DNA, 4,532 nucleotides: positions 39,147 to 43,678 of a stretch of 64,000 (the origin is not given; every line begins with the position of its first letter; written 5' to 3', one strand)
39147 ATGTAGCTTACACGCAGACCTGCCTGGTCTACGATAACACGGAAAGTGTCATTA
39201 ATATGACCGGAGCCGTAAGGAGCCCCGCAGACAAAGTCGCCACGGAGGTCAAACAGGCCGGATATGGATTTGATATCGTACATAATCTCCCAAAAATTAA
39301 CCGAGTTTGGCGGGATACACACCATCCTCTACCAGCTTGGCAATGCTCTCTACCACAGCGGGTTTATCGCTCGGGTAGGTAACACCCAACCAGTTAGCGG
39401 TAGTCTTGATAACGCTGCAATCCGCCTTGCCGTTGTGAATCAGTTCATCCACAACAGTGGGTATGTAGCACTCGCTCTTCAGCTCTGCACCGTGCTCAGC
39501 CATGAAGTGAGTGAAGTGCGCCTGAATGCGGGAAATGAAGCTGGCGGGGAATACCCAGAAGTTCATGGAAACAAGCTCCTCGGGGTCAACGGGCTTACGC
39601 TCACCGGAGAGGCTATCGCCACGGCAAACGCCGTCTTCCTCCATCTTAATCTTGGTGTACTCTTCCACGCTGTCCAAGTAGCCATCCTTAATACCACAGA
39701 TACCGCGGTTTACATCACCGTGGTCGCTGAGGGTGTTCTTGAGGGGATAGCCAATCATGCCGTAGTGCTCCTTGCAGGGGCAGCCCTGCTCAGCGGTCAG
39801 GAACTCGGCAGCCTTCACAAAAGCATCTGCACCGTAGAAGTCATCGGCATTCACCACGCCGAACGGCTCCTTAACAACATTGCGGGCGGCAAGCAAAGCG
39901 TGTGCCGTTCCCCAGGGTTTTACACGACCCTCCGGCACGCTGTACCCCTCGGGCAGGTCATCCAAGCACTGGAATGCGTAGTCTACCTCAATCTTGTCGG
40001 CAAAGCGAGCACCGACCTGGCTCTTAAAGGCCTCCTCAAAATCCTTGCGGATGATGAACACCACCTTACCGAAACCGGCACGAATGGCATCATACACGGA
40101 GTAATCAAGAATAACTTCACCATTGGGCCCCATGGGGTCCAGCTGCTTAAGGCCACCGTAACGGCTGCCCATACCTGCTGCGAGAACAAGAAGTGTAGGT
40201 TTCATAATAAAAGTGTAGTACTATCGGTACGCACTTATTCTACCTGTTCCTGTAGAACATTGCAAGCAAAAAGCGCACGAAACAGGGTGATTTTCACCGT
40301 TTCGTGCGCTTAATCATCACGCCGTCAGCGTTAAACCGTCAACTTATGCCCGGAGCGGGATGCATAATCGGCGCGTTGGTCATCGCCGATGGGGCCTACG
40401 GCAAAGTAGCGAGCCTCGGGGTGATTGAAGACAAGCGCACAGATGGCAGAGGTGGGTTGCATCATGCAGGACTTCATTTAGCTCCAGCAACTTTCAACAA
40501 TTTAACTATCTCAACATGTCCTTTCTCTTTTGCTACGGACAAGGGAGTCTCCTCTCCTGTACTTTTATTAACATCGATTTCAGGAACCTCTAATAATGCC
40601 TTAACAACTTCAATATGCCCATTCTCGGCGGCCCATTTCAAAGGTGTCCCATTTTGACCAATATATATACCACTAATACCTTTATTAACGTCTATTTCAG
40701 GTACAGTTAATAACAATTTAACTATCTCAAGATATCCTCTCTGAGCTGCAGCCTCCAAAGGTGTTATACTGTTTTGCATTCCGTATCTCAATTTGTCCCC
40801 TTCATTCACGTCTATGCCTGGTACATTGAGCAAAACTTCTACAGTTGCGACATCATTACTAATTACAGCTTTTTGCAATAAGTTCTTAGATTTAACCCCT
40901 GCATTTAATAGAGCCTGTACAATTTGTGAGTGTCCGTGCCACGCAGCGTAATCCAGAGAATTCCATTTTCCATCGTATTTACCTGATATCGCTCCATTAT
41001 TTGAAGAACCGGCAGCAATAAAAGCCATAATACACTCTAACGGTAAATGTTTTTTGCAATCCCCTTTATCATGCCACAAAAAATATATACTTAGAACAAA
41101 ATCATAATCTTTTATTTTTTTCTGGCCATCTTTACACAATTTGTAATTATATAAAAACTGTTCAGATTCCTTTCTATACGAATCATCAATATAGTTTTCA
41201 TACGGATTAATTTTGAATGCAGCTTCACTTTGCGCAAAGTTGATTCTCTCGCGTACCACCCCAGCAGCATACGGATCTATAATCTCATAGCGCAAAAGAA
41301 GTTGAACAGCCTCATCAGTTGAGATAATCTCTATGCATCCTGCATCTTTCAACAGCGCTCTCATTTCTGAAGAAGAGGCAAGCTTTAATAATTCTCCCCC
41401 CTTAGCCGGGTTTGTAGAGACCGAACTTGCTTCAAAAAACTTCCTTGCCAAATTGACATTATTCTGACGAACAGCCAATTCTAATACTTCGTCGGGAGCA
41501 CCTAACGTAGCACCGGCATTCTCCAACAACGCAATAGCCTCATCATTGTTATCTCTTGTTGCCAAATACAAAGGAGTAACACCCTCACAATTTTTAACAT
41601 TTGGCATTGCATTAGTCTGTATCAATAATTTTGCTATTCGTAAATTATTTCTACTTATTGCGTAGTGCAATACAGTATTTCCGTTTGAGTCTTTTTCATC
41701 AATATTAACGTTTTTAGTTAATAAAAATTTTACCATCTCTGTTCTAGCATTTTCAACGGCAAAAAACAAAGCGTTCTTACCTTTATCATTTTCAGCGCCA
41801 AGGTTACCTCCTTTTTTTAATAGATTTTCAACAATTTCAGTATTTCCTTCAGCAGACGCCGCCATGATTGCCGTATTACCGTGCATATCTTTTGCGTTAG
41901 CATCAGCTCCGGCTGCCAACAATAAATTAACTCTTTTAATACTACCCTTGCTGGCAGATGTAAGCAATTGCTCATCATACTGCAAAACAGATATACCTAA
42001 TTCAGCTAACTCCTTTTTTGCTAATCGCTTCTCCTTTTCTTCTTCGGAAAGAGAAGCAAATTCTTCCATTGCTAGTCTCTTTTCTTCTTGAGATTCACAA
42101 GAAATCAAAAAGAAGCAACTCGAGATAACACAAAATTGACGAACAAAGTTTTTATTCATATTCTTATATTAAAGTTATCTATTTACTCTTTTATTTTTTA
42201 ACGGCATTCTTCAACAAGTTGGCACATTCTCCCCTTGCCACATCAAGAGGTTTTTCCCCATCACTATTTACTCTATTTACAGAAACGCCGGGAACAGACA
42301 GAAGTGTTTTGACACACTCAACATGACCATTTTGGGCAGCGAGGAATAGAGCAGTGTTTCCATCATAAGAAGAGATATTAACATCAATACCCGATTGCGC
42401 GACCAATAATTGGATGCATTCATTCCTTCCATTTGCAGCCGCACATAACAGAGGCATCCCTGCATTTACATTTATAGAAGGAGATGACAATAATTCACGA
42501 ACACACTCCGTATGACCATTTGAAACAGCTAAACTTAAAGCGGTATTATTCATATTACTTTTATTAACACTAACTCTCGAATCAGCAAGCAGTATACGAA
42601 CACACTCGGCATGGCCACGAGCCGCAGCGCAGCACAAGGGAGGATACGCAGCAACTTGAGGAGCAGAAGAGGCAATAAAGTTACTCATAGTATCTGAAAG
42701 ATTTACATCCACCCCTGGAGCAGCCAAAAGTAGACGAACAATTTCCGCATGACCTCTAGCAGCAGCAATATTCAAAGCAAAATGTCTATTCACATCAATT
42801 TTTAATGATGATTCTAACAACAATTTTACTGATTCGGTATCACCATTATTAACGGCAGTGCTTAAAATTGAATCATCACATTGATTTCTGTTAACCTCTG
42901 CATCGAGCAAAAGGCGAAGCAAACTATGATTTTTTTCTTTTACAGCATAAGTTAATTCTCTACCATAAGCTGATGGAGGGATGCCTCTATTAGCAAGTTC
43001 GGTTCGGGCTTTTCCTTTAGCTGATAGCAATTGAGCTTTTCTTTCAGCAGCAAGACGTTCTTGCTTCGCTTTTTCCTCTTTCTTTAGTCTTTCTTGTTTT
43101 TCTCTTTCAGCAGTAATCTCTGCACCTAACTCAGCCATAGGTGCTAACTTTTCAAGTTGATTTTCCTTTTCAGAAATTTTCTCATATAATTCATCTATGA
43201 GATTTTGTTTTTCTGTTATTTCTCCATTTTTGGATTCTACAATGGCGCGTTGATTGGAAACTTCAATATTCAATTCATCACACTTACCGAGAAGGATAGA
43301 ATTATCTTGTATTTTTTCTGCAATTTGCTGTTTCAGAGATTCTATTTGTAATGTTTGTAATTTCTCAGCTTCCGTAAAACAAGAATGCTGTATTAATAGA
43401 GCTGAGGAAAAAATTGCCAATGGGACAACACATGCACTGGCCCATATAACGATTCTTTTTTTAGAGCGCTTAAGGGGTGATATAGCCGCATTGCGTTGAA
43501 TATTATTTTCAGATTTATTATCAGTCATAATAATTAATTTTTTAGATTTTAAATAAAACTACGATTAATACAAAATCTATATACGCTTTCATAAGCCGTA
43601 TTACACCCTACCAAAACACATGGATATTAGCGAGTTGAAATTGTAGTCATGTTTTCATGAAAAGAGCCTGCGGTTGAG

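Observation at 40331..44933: Minimal integrative element that targets metH and repairs it with its own copy of the gene tail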

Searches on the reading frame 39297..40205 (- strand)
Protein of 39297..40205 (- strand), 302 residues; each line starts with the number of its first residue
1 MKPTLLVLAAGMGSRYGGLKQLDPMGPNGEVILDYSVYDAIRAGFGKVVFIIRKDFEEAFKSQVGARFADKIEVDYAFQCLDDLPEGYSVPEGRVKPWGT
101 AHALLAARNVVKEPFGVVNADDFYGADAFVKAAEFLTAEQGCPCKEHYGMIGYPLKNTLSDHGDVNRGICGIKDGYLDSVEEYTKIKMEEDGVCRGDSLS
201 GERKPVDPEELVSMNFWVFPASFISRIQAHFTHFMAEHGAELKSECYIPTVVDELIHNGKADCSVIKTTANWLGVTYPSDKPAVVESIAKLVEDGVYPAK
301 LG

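Call 7: search_protein_families(library=pfam, proteins=[window:39297-40205:-], max_evalue=0.01)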
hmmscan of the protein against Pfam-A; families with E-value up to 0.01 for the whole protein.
window:39297-40205:- (302 aa): 2 families
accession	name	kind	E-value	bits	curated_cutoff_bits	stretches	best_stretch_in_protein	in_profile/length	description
PF00483.29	NTP_transferase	-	9.1e-06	25.9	21.2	1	6-139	3-127/245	Nucleotidyl transferase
PF12804.13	NTP_transf_3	-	0.00013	22.7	27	1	6-66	2-60/160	MobA-like NTP transferase domain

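Call 12: find_encoding_contigs(protein=window:39297-40205:-, flank=8000, max_places=10)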
Protein window:39297-40205:- (302 aa): 23 contigs read that carry it; 5 places shown.
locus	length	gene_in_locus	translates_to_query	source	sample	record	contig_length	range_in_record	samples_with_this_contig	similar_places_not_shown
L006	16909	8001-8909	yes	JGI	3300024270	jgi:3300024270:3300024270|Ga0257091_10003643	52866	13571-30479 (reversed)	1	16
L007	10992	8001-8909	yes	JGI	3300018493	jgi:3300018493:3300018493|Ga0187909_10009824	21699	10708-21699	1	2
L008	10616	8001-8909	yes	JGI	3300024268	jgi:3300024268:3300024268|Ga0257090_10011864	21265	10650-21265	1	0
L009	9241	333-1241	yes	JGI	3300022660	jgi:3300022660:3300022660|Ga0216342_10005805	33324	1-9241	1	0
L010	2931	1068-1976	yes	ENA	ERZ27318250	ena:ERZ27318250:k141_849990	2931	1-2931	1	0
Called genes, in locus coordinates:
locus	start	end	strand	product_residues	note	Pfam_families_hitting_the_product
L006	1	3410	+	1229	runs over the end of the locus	PF02574:S-methyl_trans, PF00809:Pterin_bind, PF02607:B12-binding_2, PF02310:B12-binding, PF02965:Met_synt_B12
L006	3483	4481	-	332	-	PF00589:Phage_integrase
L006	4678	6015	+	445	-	PF12796:Ank_2, PF24521:Ank_KRIT1, PF13857:Ank_5 (weak), PF12796:Ank_2, PF13637:Ank_4 (weak), PF12796:Ank_2, PF13637:Ank_4, PF13857:Ank_5, +2 more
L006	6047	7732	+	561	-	PF12796:Ank_2, PF13857:Ank_5 (weak), PF12796:Ank_2, PF13637:Ank_4, PF13857:Ank_5 (weak), PF12796:Ank_2, PF24521:Ank_KRIT1, PF12796:Ank_2, +3 more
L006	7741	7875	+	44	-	PF02965:Met_synt_B12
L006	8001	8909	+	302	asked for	PF00483:NTP_transferase (weak)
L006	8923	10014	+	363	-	PF01636:APH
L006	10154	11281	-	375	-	PF00667:FAD_binding_1, PF00175:NAD_binding_1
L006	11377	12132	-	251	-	-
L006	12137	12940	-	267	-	-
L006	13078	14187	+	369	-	PF00155:Aminotran_1_2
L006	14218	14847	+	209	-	PF00132:Hexapep, PF14602:Hexapep_2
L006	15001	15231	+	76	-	-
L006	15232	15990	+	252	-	PF00106:adh_short, PF01370:Epimerase, PF08659:KR, PF13561:adh_short_C2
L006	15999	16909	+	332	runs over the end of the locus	PF00195:Chal_sti_synt_N, PF08392:FAE1_CUT1_RppA (weak), PF08545:ACP_syn_III, PF08541:ACP_syn_III_C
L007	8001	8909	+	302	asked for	PF00483:NTP_transferase (weak)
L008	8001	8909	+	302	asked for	PF00483:NTP_transferase (weak)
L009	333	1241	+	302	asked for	PF00483:NTP_transferase (weak)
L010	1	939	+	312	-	?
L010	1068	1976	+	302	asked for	PF00483:NTP_transferase (weak)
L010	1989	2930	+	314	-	?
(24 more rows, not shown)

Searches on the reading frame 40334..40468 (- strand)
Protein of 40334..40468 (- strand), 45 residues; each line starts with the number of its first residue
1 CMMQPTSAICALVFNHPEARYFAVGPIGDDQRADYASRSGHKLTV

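Call 36: find_homologous_proteins(query=window:40334-40468:-, max_evalue=0.001)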
Query seq(45 aa) (45 aa): 3 proteins with E <= 0.001 among 3 candidates.
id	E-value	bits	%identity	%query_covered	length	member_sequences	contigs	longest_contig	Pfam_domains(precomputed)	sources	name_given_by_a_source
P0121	1.2e-21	91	98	98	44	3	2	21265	PF02965.23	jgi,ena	-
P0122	4.8e-14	68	84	82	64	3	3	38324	PF02965.23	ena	-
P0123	4.6e-7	46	61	80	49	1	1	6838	PF02965.23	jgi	jgi:5-methyltetrahydrofolate--homocysteine methyltransferase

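Call 38: find_encoding_contigs(protein=P0122, flank=10000, max_places=6)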
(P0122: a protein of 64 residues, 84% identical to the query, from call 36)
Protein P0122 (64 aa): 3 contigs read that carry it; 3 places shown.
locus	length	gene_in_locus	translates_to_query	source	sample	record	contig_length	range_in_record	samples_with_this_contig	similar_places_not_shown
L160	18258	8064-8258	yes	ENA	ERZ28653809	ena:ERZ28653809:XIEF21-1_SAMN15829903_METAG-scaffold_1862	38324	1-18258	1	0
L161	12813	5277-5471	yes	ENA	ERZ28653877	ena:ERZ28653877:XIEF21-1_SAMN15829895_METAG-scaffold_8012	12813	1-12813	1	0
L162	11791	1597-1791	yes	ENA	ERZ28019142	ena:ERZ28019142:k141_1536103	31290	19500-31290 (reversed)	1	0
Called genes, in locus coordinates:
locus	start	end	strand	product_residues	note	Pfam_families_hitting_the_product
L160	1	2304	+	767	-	?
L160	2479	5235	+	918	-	PF04851:ResIII (weak)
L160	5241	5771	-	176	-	-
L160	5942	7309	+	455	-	PF01555:N6_N4_Mtase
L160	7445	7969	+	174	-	-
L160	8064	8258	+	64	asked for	PF02965:Met_synt_B12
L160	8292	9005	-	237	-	-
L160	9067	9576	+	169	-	-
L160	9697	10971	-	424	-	-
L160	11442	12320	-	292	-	-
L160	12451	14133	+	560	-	PF06418:CTP_synth_N, PF00117:GATase, PF07722:Peptidase_C26 (weak)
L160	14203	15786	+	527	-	PF00474:SSF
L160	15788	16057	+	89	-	-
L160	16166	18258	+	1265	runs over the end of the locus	-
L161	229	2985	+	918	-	PF04851:ResIII (weak)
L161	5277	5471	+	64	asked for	PF02965:Met_synt_B12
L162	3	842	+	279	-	?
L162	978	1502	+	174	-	-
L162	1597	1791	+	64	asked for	PF02965:Met_synt_B12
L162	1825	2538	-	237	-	-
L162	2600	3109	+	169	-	-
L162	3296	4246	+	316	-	-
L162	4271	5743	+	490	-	PF02934:GatB_N, PF02637:GatB_Yqey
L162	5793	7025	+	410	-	PF00817:IMS, PF11798:IMS_HHH (faint), PF11799:IMS_C, PF13438:DUF4113 (weak)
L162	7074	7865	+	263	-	PF00753:Lactamase_B, PF12706:Lactamase_B_2 (weak)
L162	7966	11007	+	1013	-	PF02395:Peptidase_S6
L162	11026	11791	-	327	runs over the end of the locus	PF00565:SNase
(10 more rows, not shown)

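Call 39: find_encoding_contigs(protein=P0123, flank=10000, max_places=6)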
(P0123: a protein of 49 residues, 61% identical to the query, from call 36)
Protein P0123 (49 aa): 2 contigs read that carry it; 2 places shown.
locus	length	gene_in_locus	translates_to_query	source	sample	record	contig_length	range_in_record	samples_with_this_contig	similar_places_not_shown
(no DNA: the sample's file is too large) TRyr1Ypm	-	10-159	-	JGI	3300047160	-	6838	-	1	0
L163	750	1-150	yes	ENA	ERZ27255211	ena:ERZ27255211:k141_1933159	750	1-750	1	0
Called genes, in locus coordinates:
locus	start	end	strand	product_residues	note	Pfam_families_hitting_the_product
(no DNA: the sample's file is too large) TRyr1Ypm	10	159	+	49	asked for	PF02965:Met_synt_B12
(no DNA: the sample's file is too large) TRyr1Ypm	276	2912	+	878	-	PF00211:Guanylate_cyc, PF13401:AAA_22 (faint), PF25872:HTH_77, PF17874:TPR_MalT, PF13424:TPR_12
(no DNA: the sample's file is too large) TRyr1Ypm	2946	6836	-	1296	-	?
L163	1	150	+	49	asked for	PF02965:Met_synt_B12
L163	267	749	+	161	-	?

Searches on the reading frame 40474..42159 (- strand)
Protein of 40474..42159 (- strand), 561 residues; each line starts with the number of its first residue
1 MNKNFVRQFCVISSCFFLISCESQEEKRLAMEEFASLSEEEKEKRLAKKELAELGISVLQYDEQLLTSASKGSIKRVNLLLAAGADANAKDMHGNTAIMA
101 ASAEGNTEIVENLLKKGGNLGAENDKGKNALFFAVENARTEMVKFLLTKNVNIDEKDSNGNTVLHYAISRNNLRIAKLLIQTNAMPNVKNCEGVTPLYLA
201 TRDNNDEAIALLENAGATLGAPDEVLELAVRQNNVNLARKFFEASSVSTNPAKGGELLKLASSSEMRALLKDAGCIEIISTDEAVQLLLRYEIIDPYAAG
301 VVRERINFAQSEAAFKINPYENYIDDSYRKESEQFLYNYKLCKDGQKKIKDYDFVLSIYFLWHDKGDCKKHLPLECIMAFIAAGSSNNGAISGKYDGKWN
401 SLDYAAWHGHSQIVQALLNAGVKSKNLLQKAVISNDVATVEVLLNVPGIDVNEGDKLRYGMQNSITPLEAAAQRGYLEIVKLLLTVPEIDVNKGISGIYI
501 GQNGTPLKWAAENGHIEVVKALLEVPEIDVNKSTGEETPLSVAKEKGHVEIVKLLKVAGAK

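Call 7: search_protein_families(library=pfam, proteins=[window:40474-42159:-], max_evalue=0.01)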
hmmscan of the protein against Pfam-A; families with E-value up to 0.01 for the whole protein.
window:40474-42159:- (561 aa): 8 families
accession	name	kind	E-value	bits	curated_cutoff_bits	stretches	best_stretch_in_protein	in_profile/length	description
PF12796.13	Ank_2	-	4.2e-54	181.5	27.3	4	68-157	4-90/90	Ankyrin repeats (3 copies)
PF00023.36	Ank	-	7.4e-46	152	21.1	4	159-190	1-32/33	Ankyrin repeat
PF13606.12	Ank_3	-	2.3e-38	125.7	22.3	3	505-531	4-29/30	Ankyrin repeat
PF13637.12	Ank_4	-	7.7e-37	125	22.7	3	131-180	1-50/50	Ankyrin repeats (many copies)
PF13857.12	Ank_5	-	1.6e-32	111.6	27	3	80-131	1-53/56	Ankyrin repeats (many copies)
PF24521.3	Ank_KRIT1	-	2e-17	63.8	80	1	426-547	20-129/149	KRIT1 ankyrin-repeats domain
PF23745.1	ANK_LRRK2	-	5.6e-09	36.4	27.5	1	63-149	32-115/130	LRRK2 ANK repeat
PF11929.14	DUF3447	-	4.7e-05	23.7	26.9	0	400-451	8-59/76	Domain of unknown function (DUF3447)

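Call 49: search_protein_families(library=ncbifam, proteins=[window:40474-42159:-], max_evalue=0.01)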
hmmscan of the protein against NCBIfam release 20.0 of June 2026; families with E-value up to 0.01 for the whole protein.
window:40474-42159:- (561 aa): 10 families
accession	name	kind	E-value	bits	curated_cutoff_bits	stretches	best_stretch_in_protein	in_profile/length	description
NF043022.1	T4SS_AnkG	equivalog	3.1e-24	85.6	500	3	66-212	301-455/455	Dot/Icm T4SS effector AnkG/AnkZ/LegA7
NF043029.1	T4SS_AnkY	equivalog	4.9e-23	81.4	600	2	126-201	457-532/543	Dot/Icm T4SS effector AnkY/LegA9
NF043023.1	T4SS_AnkH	equivalog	1.1e-20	73.9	600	2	139-219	44-124/467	Dot/Icm T4SS effector AnkH/LegA3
NF041931.2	MzaA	equivalog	4.2e-19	68.8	800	3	71-146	12-87/726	MZA anti-phage system associated sigma-70 family RNA polymerase sigma factor MzaA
NF043028.1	T4SS_AnkX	equivalog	1.1e-18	66.8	1400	1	64-205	585-731/938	Dot/Icm T4SS effector AnkN/AnkX/LegA8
NF043019.1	T4SS_AnkC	equivalog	7e-11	41.6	450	2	76-231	68-210/459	Dot/Icm T4SS effector AnkC/LegA12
NF043021.1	T4SS_AnkF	equivalog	7e-10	37.8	1000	1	63-172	587-678/917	Dot/Icm T4SS effector AnkF/LegA14/Ceg31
NF043024.1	T4SS_AnkI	equivalog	9.9e-08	31.1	550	1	88-181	235-338/439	Dot/Icm T4SS effector AnkI/LegAS4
TIGR00870.1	trp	subfamily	1.3e-05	23.4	498.75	0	61-187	17-158/747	transient-receptor-potential calcium channel protein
NF043027.1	T4SS_AnkQ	equivalog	0.0024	16.6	700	0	84-135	354-405/496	Dot/Icm T4SS effector AnkQ/LegA10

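Call 50: search_protein_families(library=phrogs, proteins=[window:40474-42159:-], max_evalue=0.001)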
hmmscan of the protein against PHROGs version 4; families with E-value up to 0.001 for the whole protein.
window:40474-42159:- (561 aa): 4 families
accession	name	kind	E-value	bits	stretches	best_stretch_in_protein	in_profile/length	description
phrog_9049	-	unknown function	1.9e-43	147.8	3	375-557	3103-3278/4700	-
phrog_9262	-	unknown function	5.8e-35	122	2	132-221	45-138/253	-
phrog_16592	-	unknown function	6.5e-14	51.8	2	108-211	158-265/974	-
phrog_7280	-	unknown function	0.00017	22.7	0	154-220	7-71/95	-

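Call 51: search_protein_families(library=padloc, proteins=[window:40474-42159:-], max_evalue=0.001)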
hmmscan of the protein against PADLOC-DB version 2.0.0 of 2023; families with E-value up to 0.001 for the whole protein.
window:40474-42159:- (561 aa): 3 families
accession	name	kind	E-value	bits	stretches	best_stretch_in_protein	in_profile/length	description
PDLC04783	PDC-M72A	-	5.4e-34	116.1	3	61-219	196-355/392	-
PDLC02908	Ankyrin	-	1.9e-17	60.8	1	43-164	720-840/880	-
PDLC02203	MzaA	-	4e-05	20.1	0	65-135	14-85/683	-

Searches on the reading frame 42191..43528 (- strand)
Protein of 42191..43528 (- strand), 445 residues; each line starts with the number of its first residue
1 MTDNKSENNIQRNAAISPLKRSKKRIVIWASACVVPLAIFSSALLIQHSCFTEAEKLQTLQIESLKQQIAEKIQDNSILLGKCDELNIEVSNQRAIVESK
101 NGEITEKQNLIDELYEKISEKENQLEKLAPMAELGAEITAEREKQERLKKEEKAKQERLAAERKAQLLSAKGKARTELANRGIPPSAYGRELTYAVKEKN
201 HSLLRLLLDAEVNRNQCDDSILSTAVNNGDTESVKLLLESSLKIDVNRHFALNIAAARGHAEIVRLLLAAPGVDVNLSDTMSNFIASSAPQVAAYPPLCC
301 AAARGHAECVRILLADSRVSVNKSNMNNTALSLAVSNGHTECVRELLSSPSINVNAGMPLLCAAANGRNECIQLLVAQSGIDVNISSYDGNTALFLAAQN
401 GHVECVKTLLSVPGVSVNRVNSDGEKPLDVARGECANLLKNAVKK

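Call 7: search_protein_families(library=pfam, proteins=[window:42191-43528:-], max_evalue=0.01)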
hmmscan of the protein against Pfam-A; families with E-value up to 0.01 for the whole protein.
window:42191-43528:- (445 aa): 7 families
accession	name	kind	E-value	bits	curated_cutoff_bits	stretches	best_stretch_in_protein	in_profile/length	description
PF12796.13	Ank_2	-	1.5e-42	144.5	27.3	3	192-279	1-90/90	Ankyrin repeats (3 copies)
PF00023.36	Ank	-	7.5e-37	123.7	21.1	5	389-421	1-32/33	Ankyrin repeat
PF13637.12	Ank_4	-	7.1e-28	96.5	22.7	3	360-410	1-50/50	Ankyrin repeats (many copies)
PF13857.12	Ank_5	-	6.5e-26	90.6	27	2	377-431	4-56/56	Ankyrin repeats (many copies)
PF13606.12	Ank_3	-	8.4e-25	84.2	22.3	2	389-418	1-29/30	Ankyrin repeat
PF24521.3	Ank_KRIT1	-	1.1e-15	58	80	2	216-337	16-128/149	KRIT1 ankyrin-repeats domain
PF23745.1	ANK_LRRK2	-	0.00047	20.5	27.5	1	206-276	51-121/130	LRRK2 ANK repeat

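Call 49: search_protein_families(library=ncbifam, proteins=[window:42191-43528:-], max_evalue=0.01)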
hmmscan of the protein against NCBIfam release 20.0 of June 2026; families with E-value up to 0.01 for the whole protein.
window:42191-43528:- (445 aa): 6 families
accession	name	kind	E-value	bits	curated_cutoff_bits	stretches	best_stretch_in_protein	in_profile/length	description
NF043022.1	T4SS_AnkG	equivalog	3.4e-22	78.9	500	3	359-431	333-406/455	Dot/Icm T4SS effector AnkG/AnkZ/LegA7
NF043029.1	T4SS_AnkY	equivalog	6.6e-14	51.2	600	2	301-432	429-532/543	Dot/Icm T4SS effector AnkY/LegA9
NF041931.2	MzaA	equivalog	6e-08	32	800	1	358-417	37-94/726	MZA anti-phage system associated sigma-70 family RNA polymerase sigma factor MzaA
TIGR00870.1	trp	subfamily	6.7e-07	27.7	498.75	1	319-420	46-159/747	transient-receptor-potential calcium channel protein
NF043028.1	T4SS_AnkX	equivalog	7.2e-06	24.4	1400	1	192-430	496-725/938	Dot/Icm T4SS effector AnkN/AnkX/LegA8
NF043023.1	T4SS_AnkH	equivalog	7.8e-06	24.9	600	0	359-412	35-87/467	Dot/Icm T4SS effector AnkH/LegA3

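Call 50: search_protein_families(library=phrogs, proteins=[window:42191-43528:-], max_evalue=0.001)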
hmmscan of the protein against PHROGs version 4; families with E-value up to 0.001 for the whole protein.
window:42191-43528:- (445 aa): 2 families
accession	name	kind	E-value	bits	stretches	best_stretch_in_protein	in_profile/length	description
phrog_9049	-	unknown function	6.7e-29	99.6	1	190-432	3058-3298/4700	-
phrog_9262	-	unknown function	1.5e-19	71.5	2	327-433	40-153/253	-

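Call 51: search_protein_families(library=padloc, proteins=[window:42191-43528:-], max_evalue=0.001)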
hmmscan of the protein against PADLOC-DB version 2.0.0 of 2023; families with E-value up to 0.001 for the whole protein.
window:42191-43528:- (445 aa): 3 families
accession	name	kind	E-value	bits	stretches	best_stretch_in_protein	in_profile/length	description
PDLC04783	PDC-M72A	-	9.7e-21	72.5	2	298-436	234-374/392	-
PDLC02908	Ankyrin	-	3.8e-08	30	1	357-431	737-809/880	-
PDLC02203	MzaA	-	0.00096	15.5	0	387-432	41-85/683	-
